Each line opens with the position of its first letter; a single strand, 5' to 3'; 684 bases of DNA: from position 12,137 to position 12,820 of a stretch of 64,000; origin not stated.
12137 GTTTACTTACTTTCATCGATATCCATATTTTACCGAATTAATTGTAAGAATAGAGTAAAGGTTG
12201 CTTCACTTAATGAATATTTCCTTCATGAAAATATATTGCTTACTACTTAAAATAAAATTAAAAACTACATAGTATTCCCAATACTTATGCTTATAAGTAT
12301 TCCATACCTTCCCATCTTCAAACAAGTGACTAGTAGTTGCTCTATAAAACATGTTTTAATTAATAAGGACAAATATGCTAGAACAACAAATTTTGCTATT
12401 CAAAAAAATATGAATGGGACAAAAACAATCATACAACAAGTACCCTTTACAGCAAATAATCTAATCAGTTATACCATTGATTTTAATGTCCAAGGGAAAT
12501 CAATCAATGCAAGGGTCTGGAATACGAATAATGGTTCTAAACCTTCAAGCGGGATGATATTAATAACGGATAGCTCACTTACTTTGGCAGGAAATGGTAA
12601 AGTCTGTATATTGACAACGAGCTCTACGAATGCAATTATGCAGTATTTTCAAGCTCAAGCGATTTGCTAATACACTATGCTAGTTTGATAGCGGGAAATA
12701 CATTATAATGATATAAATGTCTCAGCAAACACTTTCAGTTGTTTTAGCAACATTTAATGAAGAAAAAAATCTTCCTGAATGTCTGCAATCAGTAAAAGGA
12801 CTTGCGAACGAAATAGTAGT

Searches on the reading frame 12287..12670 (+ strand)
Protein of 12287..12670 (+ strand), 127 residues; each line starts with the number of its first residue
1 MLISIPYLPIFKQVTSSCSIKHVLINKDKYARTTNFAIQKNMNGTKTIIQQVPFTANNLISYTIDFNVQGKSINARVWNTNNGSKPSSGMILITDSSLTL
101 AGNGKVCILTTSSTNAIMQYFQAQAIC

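Call 99: search_protein_families(library=pfam, alignment_id=A5, max_evalue=0.00001)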
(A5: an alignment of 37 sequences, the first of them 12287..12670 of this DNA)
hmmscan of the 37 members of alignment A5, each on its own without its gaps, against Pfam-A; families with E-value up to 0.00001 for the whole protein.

A. member 1, window:12287-12670:+ (127 aa): 0 families

B. families by the number of members that match (of 37 scanned): 47 families (the first 25 are shown)
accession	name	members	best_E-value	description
PF00535.33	Glycos_transf_2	9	1.2e-32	Glycosyl transferase family 2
PF01370.27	Epimerase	5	2.1e-58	NAD dependent epimerase/dehydratase family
PF16363.11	GDP_Man_Dehyd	5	1.8e-49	GDP-mannose 4,6 dehydratase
PF00534.26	Glycos_transf_1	5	3.4e-38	Glycosyl transferases group 1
PF13692.12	Glyco_trans_1_4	5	1.4e-30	Glycosyl transferases group 1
PF04321.23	RmlD_sub_bind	5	1.8e-16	RmlD substrate binding domain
PF02719.21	Polysacc_synt_2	5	4.8e-16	Polysaccharide biosynthesis protein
PF13439.12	Glyco_transf_4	5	9.7e-16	Glycosyltransferase Family 4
PF10111.15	Glyco_tranf_2_2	5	5.8e-15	Glycosyltransferase like family 2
PF07993.18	NAD_binding_4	5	2.1e-13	Male sterility protein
PF13641.12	Glyco_tranf_2_3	5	1.1e-11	Glycosyltransferase like family 2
PF01073.25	3Beta_HSD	4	1.5e-25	3-beta hydroxysteroid dehydrogenase/isomerase family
PF00132.30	Hexapep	3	2e-18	Bacterial transferase hexapeptide (six repeats)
PF13460.12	NAD_binding_10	3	2e-15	NAD(P)H-binding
PF20706.3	GT4-conflict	3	3.1e-11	Family 4 Glycosyltransferase in conflict systems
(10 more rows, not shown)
